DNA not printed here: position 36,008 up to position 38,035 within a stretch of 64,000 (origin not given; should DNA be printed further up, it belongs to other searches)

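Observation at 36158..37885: B12-binding radical SAM enzyme with a Cx4Cx2C cluster motif, co-transcribed with a sugar ABC importer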

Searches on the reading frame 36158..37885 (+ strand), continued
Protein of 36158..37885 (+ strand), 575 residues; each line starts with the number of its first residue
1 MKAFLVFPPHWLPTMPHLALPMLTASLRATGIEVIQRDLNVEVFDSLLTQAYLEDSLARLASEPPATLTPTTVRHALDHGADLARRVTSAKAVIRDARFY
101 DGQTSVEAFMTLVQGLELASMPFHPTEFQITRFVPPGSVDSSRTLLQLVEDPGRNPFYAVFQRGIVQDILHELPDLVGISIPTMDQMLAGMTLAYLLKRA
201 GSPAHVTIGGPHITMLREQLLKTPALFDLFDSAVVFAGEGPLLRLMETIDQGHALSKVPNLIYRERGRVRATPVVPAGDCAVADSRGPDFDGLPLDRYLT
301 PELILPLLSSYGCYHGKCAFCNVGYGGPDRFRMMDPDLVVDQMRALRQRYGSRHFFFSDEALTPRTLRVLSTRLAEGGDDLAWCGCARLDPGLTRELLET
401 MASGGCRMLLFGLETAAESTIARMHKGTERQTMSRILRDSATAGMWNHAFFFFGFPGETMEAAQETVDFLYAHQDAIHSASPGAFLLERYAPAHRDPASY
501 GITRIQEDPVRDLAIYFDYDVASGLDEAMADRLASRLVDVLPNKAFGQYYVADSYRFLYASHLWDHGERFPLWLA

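Call 72: find_encoding_contigs(protein=P0242, flank=8000, max_places=2)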
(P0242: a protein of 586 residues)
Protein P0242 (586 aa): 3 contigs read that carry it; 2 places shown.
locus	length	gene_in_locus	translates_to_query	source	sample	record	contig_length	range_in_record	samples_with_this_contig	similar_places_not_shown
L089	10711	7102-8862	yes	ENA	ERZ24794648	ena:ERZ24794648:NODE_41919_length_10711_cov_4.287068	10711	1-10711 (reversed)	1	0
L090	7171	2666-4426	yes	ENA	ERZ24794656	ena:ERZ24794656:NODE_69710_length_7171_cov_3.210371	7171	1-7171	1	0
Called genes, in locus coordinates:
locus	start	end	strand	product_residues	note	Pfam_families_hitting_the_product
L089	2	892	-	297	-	?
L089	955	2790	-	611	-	PF00361:Proton_antipo_M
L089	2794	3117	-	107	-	PF00420:Oxidored_q2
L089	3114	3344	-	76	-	-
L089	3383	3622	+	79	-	-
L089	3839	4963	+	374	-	PF00730:HhH-GPD, PF00633:HHH (weak), PF00293:NUDIX, PF14815:NUDIX_4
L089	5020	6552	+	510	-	PF00128:Alpha-amylase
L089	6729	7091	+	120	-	-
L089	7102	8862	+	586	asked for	PF02310:B12-binding (faint), PF04055:Radical_SAM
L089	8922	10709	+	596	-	?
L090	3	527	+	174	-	?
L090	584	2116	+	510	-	PF00128:Alpha-amylase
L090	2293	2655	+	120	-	-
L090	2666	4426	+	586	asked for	PF02310:B12-binding (faint), PF04055:Radical_SAM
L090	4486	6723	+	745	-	PF19501:PcRGLX_1st, PF21345:PcRGLX_2nd (weak), PF07944:Beta-AFase-like_GH127_cat (faint)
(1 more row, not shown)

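Call 73: find_encoding_contigs(protein=P0248, flank=8000, max_places=2)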
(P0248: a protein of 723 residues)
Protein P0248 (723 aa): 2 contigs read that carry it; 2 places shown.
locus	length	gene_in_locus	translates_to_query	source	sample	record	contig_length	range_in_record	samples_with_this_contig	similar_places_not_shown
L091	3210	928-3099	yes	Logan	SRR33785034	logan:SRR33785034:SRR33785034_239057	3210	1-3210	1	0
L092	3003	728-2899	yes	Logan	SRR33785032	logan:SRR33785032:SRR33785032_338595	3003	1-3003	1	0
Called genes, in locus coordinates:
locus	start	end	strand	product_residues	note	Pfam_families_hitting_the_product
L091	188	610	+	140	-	-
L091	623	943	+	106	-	-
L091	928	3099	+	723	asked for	PF02310:B12-binding (faint), PF04055:Radical_SAM, PF05402:PqqD (weak)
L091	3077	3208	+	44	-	?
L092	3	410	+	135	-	?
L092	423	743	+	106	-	-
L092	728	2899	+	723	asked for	PF02310:B12-binding (faint), PF04055:Radical_SAM, PF05402:PqqD (weak)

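Call 85: list_cluster_members(proteins=[P0001, P0242])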
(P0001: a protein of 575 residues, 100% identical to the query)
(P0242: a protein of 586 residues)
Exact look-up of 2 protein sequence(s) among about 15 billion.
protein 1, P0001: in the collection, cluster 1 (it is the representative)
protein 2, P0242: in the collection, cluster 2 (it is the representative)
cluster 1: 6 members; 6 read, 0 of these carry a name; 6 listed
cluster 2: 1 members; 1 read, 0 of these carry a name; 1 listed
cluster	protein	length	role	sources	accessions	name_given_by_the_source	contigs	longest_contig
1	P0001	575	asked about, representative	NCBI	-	-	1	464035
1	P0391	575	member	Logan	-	-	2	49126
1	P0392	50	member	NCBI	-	-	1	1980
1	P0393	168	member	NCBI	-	-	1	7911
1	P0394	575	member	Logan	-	-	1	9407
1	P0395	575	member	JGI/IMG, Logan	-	-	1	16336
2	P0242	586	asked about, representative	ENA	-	-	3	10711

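Call 87: search_protein_families(library=pfam, proteins=[L073:993-2627:+, L083:3345-5534:+, L073:6375-8024:+, L052:13518-15539:+, L062:4531-6813:+, L033:16650-17834:+, L033:17867-19282:+, L036:13274-13810:+, L080:1606-2148:-, L018:14035-15024:+], max_evalue=0.001)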
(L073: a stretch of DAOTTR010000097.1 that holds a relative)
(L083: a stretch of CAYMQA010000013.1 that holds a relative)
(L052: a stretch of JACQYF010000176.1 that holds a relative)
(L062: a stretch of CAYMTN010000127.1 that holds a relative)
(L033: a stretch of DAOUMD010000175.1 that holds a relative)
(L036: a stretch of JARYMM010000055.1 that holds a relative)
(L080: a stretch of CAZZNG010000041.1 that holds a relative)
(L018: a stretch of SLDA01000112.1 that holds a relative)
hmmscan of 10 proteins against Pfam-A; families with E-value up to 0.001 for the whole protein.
L073:993-2627:+ (544 aa): 2 families
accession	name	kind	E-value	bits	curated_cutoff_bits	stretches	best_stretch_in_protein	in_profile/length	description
PF00939.25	Na_sulph_symp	-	5e-58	197.7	27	1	86-534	6-461/472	Sodium:sulfate symporter transmembrane region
PF03600.22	CitMHS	-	2.2e-45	155.6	31.9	1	123-470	3-317/336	Citrate transporter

L083:3345-5534:+ (729 aa): 8 families
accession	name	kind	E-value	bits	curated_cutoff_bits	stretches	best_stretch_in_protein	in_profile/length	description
PF13424.12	TPR_12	-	1.3e-21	77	30.1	4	548-620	2-76/77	Tetratricopeptide repeat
PF00515.34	TPR_1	-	4.8e-14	51.9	27.8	1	549-578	1-30/34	Tetratricopeptide repeat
PF13374.12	TPR_10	-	3.7e-13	49.4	27.5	1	548-583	1-36/42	Tetratricopeptide repeat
PF07719.23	TPR_2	-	9.7e-11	41.4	27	0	549-578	1-30/34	Tetratricopeptide repeat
PF17874.7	TPR_MalT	-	4.5e-06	26.6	45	0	584-701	34-154/336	MalT-like TPR region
PF13181.12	TPR_8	-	6.6e-05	23.2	25.7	0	549-578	1-30/34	Tetratricopeptide repeat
PF00931.28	NB-ARC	-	8e-05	22.5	23.5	1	32-229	7-205/248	NB-ARC domain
PF14938.12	SNAP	-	0.00016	21.7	25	1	516-653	42-179/282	Soluble NSF attachment protein, SNAP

L073:6375-8024:+ (549 aa): 1 family
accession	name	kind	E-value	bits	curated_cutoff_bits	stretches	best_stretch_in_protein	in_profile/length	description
PF00118.29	Cpn60_TCP1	-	9.9e-84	282.2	34.3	1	22-525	1-488/490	TCP-1/cpn60 chaperonin family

L052:13518-15539:+ (673 aa): 2 families
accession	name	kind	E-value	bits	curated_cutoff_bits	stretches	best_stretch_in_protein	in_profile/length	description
PF00920.27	ILVD_EDD_N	-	1.7e-63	215.2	27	1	105-411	14-315/316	Dihydroxy-acid/6-phosphogluconate dehydratase N-terminal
PF24877.1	ILV_EDD_C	-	3.8e-40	137.8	27.7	1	453-597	13-149/191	Dihydroxy-acid/6-phosphogluconate dehydratase C-terminal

L062:4531-6813:+ (760 aa): 3 families
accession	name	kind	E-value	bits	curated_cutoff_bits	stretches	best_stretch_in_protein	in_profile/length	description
PF01915.27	Glyco_hydro_3_C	-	3.4e-62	210.4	31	1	389-630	1-200/200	Glycosyl hydrolase family 3 C-terminal domain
PF00933.27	Glyco_hydro_3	-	9.4e-50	170.3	27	1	66-346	46-313/316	Glycosyl hydrolase family 3 N terminal domain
PF14310.12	Fn3-like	-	2.2e-19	69.8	25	1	667-735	1-70/71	Fibronectin type III-like domain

L033:16650-17834:+ (394 aa): 1 family
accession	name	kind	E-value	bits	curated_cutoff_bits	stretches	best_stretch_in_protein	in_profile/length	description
PF07470.19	Glyco_hydro_88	-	4.3e-122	407.9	26.6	1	38-393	3-351/352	Glycosyl Hydrolase Family 88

L033:17867-19282:+ (471 aa): 3 families
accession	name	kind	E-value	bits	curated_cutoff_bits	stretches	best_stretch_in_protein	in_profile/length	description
PF00295.23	Glyco_hydro_28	-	2.8e-38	132.3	22.9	1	194-427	88-315/324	Glycosyl hydrolases family 28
PF12708.12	Pect-lyase_RHGA_epim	-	1.4e-12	48.3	27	1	45-99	2-58/213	Rhamnogalacturonase A/epimerase, pectate lyase-like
PF13229.12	Beta_helix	-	3.6e-05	23.9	25.9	0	230-345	10-107/158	Right handed beta helix region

L036:13274-13810:+ (178 aa): 3 families
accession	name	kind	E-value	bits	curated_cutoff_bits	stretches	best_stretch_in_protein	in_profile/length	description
PF00702.32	Hydrolase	-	3.2e-20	73.8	26.4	1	32-129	98-191/191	haloacid dehalogenase-like hydrolase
PF13419.12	HAD_2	-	2.1e-14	54.5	23.8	1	31-131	78-174/178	Haloacid dehalogenase-like hydrolase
PF13242.12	Hydrolase_like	-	2.6e-08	34.1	22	1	87-154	3-67/75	HAD-hyrolase-like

L080:1606-2148:- (180 aa): 0 families

L018:14035-15024:+ (329 aa): 3 families
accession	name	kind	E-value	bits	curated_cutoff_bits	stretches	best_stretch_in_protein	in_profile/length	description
PF04616.20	Glyco_hydro_43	-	8.5e-14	52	32.2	1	50-321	32-288/288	Glycosyl hydrolases family 43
PF00251.26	Glyco_hydro_32N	-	4.7e-07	30.1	22.1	1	71-147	41-122/307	Glycosyl hydrolases family 32 N-terminal domain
PF04041.19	Glyco_hydro_130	-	7e-07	28.9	26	0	231-302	52-120/320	beta-1,4-mannooligosaccharide phosphorylase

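Call 89: find_encoding_contigs(protein=P0244, flank=8000, max_places=2)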
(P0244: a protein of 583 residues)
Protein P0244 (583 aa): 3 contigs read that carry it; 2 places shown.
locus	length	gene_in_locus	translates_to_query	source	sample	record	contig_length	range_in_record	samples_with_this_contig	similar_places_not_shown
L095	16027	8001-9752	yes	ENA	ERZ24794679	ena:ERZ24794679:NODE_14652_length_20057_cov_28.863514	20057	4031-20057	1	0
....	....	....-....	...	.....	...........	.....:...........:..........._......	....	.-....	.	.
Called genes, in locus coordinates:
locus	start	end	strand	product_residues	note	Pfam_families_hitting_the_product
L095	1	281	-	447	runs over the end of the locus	PF24517:CBM96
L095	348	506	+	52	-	-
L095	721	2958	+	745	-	PF00512:HisKA, PF02518:HATPase_c, PF00072:Response_reg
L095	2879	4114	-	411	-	PF00072:Response_reg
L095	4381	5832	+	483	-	-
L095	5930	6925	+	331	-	PF00528:BPD_transp_1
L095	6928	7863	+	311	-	PF00528:BPD_transp_1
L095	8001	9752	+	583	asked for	PF02310:B12-binding (faint), PF04055:Radical_SAM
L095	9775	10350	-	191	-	-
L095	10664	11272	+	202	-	PF17032:Zn_ribbon_15 (faint), PF18912:DZR_2 (faint), PF12773:DZR, PF13240:Zn_Ribbon_1, PF13248:Zn_ribbon_3 (weak), PF14803:Zn_ribbon_Nudix (faint), PF13248:Zn_ribbon_3 (weak), PF13240:Zn_Ribbon_1, +1 more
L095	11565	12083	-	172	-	PF01613:Flavin_Reduct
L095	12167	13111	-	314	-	-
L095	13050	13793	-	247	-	PF04909:Amidohydro_2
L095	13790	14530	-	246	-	PF04909:Amidohydro_2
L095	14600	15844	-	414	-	PF01041:DegT_DnrJ_EryC1, PF01053:Cys_Met_Meta_PP (faint)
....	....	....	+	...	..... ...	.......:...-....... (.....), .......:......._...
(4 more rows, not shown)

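Call 90: find_encoding_contigs(protein=P0254, flank=8000, max_places=2)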
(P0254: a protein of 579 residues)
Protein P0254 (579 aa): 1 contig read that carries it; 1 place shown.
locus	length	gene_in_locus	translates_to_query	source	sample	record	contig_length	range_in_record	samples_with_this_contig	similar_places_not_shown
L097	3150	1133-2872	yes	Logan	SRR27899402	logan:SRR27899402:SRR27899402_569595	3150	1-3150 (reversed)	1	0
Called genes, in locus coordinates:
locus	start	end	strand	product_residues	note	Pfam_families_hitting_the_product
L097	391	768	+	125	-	-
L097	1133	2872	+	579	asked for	PF02310:B12-binding, PF04055:Radical_SAM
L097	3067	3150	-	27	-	?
